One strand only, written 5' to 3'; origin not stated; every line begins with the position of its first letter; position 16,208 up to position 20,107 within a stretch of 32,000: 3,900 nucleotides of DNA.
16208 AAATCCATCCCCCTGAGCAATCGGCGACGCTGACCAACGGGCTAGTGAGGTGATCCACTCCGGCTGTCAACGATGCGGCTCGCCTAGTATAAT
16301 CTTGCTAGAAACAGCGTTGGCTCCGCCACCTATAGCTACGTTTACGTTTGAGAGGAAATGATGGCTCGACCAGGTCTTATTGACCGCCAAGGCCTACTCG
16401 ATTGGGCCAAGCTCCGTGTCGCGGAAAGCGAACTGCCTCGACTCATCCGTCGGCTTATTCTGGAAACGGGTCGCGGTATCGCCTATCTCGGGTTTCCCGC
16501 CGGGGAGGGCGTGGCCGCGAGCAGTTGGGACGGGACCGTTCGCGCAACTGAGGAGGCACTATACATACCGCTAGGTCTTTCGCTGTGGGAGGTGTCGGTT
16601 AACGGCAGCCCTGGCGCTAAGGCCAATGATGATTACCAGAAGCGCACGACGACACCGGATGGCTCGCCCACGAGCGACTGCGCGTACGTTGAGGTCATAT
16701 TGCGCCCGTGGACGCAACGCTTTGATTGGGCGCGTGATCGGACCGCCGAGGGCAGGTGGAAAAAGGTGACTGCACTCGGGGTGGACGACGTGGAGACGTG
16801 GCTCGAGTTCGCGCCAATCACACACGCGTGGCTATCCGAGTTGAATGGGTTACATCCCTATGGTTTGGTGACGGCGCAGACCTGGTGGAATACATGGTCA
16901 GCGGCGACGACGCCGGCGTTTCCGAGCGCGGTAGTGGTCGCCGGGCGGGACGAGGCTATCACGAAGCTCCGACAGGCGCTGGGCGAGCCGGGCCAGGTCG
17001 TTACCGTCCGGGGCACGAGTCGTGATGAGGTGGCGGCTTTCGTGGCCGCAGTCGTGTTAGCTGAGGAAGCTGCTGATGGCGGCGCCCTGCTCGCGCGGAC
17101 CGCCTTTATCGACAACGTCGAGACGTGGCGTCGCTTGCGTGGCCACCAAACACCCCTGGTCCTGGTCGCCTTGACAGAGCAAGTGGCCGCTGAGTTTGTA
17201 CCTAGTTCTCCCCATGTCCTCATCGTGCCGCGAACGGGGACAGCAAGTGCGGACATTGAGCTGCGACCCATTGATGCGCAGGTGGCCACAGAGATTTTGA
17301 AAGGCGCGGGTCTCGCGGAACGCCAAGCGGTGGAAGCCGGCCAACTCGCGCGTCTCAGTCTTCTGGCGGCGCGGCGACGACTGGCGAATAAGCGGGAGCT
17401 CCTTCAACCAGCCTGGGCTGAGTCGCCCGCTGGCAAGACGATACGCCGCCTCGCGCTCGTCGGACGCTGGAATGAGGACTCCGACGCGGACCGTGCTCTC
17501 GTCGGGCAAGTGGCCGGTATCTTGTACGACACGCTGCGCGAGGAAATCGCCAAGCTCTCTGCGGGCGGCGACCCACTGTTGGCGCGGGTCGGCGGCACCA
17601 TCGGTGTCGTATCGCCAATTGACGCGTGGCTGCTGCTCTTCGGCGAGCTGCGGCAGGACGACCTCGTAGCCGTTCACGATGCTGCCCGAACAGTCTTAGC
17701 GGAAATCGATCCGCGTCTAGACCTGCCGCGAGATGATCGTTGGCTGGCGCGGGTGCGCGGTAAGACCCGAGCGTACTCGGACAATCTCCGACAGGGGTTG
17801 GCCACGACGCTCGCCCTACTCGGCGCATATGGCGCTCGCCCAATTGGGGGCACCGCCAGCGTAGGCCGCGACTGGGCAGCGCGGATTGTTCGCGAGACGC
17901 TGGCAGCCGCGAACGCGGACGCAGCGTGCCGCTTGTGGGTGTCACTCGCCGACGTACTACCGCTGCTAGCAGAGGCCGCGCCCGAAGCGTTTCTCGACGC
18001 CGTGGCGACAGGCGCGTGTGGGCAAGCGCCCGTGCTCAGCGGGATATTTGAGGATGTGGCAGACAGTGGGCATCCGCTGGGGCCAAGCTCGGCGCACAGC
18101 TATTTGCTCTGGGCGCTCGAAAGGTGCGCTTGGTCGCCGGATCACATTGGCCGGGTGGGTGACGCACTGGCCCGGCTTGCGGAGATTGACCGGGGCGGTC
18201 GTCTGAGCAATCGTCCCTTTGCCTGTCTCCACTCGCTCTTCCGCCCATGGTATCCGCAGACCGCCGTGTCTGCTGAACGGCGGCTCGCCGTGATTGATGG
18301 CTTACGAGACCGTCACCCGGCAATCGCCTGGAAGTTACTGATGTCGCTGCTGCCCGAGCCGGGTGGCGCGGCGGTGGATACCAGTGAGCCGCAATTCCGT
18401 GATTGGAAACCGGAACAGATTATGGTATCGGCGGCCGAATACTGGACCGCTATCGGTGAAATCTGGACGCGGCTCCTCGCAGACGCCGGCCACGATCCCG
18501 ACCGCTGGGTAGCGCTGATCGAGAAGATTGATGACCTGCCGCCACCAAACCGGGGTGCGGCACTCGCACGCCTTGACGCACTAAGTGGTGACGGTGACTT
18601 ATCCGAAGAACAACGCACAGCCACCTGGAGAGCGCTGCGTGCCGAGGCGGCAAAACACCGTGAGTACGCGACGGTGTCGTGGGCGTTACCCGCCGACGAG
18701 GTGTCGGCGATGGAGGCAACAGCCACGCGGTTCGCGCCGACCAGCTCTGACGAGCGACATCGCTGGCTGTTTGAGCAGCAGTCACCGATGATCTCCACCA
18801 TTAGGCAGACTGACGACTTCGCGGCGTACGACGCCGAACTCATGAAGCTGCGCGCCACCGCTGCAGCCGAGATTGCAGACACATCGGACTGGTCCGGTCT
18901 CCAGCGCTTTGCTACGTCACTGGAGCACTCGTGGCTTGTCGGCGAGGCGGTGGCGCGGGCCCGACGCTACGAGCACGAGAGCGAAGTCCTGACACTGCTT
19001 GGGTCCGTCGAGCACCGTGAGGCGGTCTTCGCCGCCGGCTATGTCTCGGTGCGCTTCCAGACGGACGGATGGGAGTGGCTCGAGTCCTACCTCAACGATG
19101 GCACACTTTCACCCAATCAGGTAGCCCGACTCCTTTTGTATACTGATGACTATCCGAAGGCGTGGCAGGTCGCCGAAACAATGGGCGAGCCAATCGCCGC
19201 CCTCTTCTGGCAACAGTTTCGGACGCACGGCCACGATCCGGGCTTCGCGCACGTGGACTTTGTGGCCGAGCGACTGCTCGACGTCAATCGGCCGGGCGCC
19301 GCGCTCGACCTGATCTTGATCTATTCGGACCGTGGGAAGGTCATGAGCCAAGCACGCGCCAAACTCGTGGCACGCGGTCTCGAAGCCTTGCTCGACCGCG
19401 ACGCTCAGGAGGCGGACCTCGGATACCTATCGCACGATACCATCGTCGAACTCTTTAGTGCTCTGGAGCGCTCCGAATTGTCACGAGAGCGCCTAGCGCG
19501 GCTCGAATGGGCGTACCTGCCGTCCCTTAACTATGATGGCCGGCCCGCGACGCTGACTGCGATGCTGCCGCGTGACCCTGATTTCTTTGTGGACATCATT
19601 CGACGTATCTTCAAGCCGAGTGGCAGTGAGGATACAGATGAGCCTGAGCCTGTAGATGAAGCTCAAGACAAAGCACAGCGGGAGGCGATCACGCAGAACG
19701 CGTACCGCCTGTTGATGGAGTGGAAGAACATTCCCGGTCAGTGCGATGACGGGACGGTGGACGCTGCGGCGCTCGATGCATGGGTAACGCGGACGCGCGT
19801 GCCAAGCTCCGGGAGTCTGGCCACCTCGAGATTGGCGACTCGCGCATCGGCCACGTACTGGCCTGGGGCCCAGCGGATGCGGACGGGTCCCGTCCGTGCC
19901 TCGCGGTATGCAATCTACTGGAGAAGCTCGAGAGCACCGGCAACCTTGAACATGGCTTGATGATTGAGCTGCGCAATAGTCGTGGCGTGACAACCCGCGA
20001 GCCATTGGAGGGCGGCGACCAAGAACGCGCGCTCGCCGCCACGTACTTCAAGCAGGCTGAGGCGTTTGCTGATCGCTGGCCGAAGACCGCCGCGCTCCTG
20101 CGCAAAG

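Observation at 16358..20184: About 1,275-aa orphan helical protein next to Kiwa, with a conserved-looking C-terminal module, currently frameshifted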

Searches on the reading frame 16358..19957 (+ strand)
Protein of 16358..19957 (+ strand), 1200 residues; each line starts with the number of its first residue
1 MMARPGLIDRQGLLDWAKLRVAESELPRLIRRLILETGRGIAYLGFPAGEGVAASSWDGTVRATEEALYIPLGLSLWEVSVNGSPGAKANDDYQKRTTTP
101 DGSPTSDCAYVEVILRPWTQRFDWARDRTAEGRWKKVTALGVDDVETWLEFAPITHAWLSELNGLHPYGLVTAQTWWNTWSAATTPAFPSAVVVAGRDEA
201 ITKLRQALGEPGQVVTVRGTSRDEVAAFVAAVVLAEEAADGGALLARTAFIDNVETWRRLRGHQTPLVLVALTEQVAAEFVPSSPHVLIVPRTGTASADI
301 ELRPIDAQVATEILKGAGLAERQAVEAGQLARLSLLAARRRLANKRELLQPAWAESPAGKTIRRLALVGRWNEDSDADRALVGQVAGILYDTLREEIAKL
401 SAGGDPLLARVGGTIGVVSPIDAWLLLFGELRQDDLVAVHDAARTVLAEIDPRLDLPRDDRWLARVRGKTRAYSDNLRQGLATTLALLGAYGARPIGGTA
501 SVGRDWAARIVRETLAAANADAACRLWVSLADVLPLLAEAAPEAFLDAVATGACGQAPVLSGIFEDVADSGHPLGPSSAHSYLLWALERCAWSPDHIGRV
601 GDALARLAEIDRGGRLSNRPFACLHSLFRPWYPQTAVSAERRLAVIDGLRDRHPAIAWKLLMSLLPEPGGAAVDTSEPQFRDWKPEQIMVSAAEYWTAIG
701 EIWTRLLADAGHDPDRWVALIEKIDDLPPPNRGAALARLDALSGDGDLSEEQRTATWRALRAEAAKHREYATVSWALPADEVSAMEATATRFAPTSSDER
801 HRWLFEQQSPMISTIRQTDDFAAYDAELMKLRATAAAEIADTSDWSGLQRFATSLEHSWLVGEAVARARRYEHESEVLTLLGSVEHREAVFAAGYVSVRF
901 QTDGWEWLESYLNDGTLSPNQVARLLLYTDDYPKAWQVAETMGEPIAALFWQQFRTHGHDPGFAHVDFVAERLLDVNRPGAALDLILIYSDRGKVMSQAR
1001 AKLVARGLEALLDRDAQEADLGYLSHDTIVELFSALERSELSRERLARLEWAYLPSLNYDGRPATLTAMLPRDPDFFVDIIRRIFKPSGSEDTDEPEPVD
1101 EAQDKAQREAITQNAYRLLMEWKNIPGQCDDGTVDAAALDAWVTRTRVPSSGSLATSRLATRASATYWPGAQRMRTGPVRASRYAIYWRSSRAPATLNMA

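Call 6: search_protein_families(library=pfam, proteins=[window:16358-19957:+], max_evalue=0.01)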
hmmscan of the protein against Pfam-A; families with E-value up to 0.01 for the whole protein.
window:16358-19957:+ (1200 aa): 0 families

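Call 7: search_protein_families(library=padloc, proteins=[window:16358-19957:+], max_evalue=0.01)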
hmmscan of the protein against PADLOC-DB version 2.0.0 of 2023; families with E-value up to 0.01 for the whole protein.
window:16358-19957:+ (1200 aa): 0 families

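Call 36: predict_structure(alignment_id=A2)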
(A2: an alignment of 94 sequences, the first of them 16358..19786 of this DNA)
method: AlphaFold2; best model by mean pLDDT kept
length: 1143 residues; sequences in the alignment: 94
mean_pLDDT: 89.9   pTM: 0.75
mean pLDDT of the five models: 89.9, 89.8, 88.4, 87.8, 87.2
residues with pLDDT >= 90: 796; 70-90: 288; 50-70: 39; < 50: 20
segments of 3 or more residues with pLDDT < 50: 1090-1100
pLDDT, mean of each block of 10 residues (from residue 1): 74 93 90 93 83 74 93 95 94 92 93 95 96 96 95 95 91 95 95 97 94 93 96 91 93 94 92 95 93 90 96 96 93 95 89 93 97 97 97 94 91 94 92 96 97 86 81 97 97 91 96 98 95 97 98 93 70 63 96 97 96 83 95 93 97 96 85 90 90 93 95 90 90 93 86 92 90 89 93 91 91 82 91 94 92 93 95 92 92 95 92 89 93 92 93 88 89 91 89 83 93 67 72 89 90 75 83 88 68 45 63 80 81 86 87
secondary structure, 60 per line:
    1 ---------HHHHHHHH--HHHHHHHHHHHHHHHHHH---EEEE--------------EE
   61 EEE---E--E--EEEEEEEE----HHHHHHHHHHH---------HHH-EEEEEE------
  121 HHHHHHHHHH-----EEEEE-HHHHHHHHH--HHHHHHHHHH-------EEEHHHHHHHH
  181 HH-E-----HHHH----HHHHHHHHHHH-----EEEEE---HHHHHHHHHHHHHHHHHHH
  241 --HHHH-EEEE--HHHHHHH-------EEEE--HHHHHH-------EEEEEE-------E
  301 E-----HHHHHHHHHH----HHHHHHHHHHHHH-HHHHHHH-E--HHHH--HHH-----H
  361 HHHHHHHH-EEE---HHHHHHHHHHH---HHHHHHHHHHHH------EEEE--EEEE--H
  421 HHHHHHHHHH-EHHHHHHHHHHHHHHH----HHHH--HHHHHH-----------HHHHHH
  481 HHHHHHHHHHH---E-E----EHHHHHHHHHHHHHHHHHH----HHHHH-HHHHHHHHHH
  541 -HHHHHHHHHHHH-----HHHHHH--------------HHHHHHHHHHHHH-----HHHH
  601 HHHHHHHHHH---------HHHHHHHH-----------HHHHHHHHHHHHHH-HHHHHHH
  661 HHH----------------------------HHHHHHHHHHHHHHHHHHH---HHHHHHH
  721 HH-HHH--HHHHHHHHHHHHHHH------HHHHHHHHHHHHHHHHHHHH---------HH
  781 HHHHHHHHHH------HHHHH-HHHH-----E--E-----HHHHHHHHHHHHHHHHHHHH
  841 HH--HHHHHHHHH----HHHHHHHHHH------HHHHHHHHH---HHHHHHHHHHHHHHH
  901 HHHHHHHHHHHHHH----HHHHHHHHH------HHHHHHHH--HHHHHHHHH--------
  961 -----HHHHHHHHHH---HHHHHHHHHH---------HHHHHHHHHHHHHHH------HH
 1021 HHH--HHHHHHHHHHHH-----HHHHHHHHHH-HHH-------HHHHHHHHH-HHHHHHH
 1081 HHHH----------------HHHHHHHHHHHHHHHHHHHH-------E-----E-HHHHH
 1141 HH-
elements in order (helices of 4 or more, strands of 3 or more residues): H10-17 H20-37 E41-44 E59-63 E73-80 H85-95 E109-114 H121-130 E136-140 H142-150 H153-162 E170-172 H173-182 H190-193 H198-208 E214-218 H222-240 H243-246 E248-251 H254-260 E268-271 H274-279 E287-292 H307-316 H321-333 H335-341 H346-349 H360-368 E370-372 H376-386 H390-401 E408-411 E414-417 H420-430 H433-447 H452-455 H458-463 H475-491 H503-520 H525-529 H531-540 H542-553 H559-564 H579-591 H597-610 H620-627 H639-652 H654-663 H692-710 H714-722 H729-743 H750-769 H779-790 H797-801 H803-806 H821-842 H845-853 H858-867 H874-882 H886-914 H919-927 H934-941 H944-952 H966-975 H979-988 H998-1012 H1019-1023 H1026-1037 H1043-1052 H1064-1072 H1074-1084 H1101-1120 H1136-1142

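Call 41: fold_search(model_id=the predicted structure, library=pdb)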
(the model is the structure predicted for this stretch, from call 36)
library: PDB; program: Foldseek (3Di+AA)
matches with E <= 10: 934; with E <= 0.001: 11
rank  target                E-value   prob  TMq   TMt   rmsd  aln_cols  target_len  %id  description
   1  8dgf_B                2.8e-05  1.00  0.16  0.14  22.8      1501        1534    9  Avs4 bound to phage PhiV-1 portal (released 2022-08-03)
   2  7wtx_K                6.8e-05  1.00  0.17  0.20  22.2       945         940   12  Cryo-EM structure of a human pre-40S ribosomal subunit - State RRP12-B1 (released 2022-10-19)
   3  9zjv_A                8.0e-05  0.99  0.14  0.14  32.3      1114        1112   10  Human sterile alpha motif domain-containing protein 9 (SAMD9), asymmetric dimer "wing" shape (released 2026-02-25)
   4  8vvy_C                1.8e-04  1.00  0.18  0.17  24.6      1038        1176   15  Human Cullin-1 in complex with CAND2 (released 2025-01-29)
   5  9zjw_A                2.6e-04  0.98  0.16  0.16  31.6      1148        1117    9  Human sterile alpha motif domain-containing protein 9 (SAMD9), loss-of-function mutant R837A (released 2026-02-25)
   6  7zbz_D                3.1e-04  1.00  0.16  0.16  24.1       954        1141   11  CAND1 delhairpin-SCF-SKP2 CAND1 partly engaged SCF partly rocked (released 2023-04-19)
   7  7wtt_K                5.1e-04  0.99  0.17  0.19  25.1      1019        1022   11  Cryo-EM structure of a human pre-40S ribosomal subunit - State RRP12-A1 (with CK1) (released 2022-10-19)
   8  7dco_1                5.5e-04  1.00  0.18  0.21  21.9       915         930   12  Cryo-EM structure of the activated spliceosome (Bact complex) at an atomic resolution of 2.5 angstrom (released 2021-03-17)
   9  5h2v_A                6.0e-04  0.99  0.19  0.21  33.1      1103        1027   10  Crystal structure of the karyopherin Kap121p bound to the SUMO protease Ulp1p (released 2016-12-14)
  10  5dlq_B                6.0e-04  0.97  0.16  0.17  21.8      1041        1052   10  Crystal structure of RanGTP-Exportin 4-eIF5A complex (released 2016-06-22)
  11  8or2_C                8.6e-04  0.98  0.15  0.15  26.4       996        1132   11  CAND1-CUL1-RBX1-DCNL1 (released 2023-06-28)
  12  3zjy_E                1.1e-03  0.99  0.16  0.20  19.7       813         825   11  Crystal Structure of Importin 13 - RanGTP - eIF1A complex (released 2013-04-10)
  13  8qo9_B1               1.1e-03  1.00  0.18  0.21  21.3       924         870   11  Cryo-EM structure of a human spliceosomal B complex protomer (released 2024-01-24)
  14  7sqc_N3               1.1e-03  0.99  0.11  0.18  20.9       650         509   14  Ciliary C1 central pair apparatus isolated from Chlamydomonas reinhardtii (released 2022-04-13)
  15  2bku_D                1.2e-03  0.96  0.15  0.18  27.7       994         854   11  Kap95p:RanGTP complex (released 2005-05-04)
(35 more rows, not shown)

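Call 42: search_solved_structures(query=A2, max_evalue=10, show_alignments=3)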
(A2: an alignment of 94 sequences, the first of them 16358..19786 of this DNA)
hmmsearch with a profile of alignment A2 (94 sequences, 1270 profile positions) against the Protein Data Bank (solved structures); distinct sequences matched with E-value up to 10: 5.
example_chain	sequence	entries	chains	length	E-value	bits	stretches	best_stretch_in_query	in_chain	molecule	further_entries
2lse_A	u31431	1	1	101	0.11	13.5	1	712-789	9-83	Four Helix Bundle Protein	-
4l3u_A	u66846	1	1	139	0.43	11.5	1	947-1023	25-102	Uncharacterized protein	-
2xsj_B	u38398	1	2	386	1.3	9.8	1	1235-1260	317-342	SULFITE REDUCTASE BETA SUBUNIT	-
3cfa_A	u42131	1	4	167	1.4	9.7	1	783-834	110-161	GFP-like fluorescent protein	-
3cff_A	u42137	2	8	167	1.4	9.7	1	783-834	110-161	GFP-like photoswitchable fluorescent protein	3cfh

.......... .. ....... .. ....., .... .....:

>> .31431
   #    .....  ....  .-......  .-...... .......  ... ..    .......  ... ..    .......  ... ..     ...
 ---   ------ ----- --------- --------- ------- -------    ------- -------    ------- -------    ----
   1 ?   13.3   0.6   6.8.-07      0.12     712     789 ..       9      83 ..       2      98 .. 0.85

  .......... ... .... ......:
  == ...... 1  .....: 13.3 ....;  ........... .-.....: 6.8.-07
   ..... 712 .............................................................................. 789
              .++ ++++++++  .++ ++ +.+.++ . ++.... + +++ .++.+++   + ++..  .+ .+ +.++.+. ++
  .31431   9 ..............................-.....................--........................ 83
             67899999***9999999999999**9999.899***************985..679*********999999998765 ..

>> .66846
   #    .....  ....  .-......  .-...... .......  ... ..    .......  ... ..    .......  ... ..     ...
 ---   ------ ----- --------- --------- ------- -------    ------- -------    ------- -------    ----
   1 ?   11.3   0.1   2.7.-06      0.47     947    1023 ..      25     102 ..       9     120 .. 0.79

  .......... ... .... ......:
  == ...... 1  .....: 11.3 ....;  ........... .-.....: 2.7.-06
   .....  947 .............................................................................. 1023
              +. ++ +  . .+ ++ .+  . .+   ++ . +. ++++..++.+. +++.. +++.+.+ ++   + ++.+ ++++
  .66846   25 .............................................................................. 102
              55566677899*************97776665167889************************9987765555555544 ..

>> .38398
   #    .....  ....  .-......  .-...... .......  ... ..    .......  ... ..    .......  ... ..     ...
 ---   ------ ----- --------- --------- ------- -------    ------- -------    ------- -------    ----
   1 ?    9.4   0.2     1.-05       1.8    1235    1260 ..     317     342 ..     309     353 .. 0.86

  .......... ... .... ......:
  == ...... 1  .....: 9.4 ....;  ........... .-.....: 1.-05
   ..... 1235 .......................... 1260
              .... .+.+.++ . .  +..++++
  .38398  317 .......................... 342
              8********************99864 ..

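Call 67: find_encoding_contigs(protein=window:16358-19957:+, flank=3000, max_places=6)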
Protein window:16358-19957:+ (1200 aa): 1 contig read that carries it; 1 place shown.
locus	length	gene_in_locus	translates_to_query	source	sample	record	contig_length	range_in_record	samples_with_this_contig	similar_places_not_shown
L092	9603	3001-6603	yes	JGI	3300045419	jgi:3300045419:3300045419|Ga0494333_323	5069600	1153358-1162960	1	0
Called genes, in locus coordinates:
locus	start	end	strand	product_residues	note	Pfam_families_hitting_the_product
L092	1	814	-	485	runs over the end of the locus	PF03130:HEAT_PBS (faint), PF13646:HEAT_2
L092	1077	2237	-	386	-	PF16162:KwaB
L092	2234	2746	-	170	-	PF28043:KwaA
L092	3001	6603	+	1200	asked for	-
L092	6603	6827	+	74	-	-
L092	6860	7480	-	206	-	-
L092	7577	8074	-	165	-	-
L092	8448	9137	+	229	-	-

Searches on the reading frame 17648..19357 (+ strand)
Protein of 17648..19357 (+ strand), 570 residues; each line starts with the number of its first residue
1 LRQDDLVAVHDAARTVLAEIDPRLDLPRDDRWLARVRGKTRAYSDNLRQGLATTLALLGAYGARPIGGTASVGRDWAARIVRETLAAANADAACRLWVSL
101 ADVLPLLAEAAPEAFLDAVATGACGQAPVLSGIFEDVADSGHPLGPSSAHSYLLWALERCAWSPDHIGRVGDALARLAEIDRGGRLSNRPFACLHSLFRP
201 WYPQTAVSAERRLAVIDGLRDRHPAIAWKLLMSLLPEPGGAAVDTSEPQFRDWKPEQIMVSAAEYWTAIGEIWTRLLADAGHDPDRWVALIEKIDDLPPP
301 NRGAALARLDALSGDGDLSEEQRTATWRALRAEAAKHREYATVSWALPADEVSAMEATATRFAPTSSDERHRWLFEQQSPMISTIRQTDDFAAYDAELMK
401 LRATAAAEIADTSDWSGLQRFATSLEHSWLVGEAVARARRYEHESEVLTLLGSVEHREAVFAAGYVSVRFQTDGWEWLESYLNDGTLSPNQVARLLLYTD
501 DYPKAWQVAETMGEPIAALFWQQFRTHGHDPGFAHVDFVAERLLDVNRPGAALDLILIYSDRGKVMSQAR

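Call 96: search_protein_families(library=padloc, alignment_id=A7, max_evalue=1)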
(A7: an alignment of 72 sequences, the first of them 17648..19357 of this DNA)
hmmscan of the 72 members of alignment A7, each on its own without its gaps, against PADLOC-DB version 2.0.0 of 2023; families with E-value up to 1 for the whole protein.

A. member 1, window:17648-19357:+ (570 aa): 0 families

B. families by the number of members that match (of 72 scanned): 7 families
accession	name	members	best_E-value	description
PDLC03991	PD-Lambda-4_A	6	1.7e-05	-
PDLC03990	PD-Lambda-4_A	3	0.0061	-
PDLC00038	DruH3|DruH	1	0.025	Unknown function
PDLC00647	ZorA3|ZorA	1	0.037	MotA/ExbB/TolQ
PDLC00650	ZorA3|ZorA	1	0.039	MotA/ExbB/TolQ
PDLC05065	PDC-S68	1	0.047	-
PDLC01042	Csx21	1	0.05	Type III-D associated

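Call 106: search_solved_structures(query=A7, max_evalue=10)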
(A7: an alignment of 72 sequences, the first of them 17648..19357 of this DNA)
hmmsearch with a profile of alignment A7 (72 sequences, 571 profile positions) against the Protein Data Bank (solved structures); distinct sequences matched with E-value up to 10: 6.
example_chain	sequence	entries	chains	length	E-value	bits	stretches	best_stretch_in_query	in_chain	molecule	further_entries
7p0h_A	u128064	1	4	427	0.057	15.4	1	404-547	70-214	Helicobacter pylori ComF fused to an artificial alphaREP crystallization helper (named B2)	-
4zv6_A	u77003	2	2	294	0.2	13.6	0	402-487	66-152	AlphaRep-7 | alpha-Rep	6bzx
2lse_A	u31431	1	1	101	0.29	13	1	285-360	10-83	Four Helix Bundle Protein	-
4xl5_C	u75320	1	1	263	0.4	12.6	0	404-505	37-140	bGFP-A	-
9uap_A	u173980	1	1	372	0.61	12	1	270-363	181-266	M1 muscarinic acetylcholine receptor, de novo design protein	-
6g4j_B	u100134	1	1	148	1.2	11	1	388-491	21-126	alphaREP bE8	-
